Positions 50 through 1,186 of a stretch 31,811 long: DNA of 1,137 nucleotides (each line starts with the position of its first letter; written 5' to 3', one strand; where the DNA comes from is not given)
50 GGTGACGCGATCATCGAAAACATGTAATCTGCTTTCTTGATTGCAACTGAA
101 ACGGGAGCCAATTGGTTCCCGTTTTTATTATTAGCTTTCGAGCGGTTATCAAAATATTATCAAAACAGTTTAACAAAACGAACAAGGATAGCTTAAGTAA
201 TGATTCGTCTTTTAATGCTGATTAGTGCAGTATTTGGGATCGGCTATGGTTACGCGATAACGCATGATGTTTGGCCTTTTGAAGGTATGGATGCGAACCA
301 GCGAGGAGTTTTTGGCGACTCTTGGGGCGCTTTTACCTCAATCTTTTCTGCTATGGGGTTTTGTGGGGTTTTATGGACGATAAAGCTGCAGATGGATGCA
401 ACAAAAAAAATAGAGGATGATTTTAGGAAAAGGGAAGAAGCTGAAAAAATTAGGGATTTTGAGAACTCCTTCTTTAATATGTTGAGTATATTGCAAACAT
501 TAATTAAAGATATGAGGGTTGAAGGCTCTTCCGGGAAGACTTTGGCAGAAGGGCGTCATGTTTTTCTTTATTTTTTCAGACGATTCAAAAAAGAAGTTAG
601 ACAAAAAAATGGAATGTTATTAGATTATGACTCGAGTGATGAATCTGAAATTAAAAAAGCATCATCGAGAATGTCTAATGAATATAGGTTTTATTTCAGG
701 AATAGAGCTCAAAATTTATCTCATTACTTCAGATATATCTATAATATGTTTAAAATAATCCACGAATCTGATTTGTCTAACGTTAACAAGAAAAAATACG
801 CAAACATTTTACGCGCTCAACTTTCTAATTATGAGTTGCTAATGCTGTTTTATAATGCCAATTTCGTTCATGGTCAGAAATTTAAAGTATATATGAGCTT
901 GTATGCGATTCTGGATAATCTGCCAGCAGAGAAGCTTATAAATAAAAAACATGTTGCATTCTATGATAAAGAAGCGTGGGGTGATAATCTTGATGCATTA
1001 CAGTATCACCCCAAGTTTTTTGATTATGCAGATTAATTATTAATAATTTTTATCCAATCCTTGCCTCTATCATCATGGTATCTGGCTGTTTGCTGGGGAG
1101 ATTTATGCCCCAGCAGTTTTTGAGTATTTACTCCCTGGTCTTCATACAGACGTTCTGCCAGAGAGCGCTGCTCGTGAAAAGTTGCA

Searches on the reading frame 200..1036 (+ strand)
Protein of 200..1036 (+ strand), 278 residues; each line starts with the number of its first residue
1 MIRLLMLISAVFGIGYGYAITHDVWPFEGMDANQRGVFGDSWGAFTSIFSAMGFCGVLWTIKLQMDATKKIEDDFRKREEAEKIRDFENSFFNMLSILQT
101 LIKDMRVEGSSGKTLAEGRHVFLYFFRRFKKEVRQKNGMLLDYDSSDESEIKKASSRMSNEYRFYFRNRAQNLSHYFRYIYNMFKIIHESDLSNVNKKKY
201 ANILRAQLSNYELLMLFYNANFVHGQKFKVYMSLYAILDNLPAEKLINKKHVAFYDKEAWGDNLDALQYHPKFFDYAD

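Call 34: search_protein_families(library=pfam, proteins=[window:200-1036:+], max_evalue=0.001)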
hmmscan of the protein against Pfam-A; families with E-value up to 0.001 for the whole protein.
window:200-1036:+ (278 aa): 1 family
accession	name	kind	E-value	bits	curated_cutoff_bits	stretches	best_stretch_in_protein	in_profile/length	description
PF16872.10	putAbiC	-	2.3e-18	66.9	22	1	171-245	4-79/80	Putative phage abortive infection protein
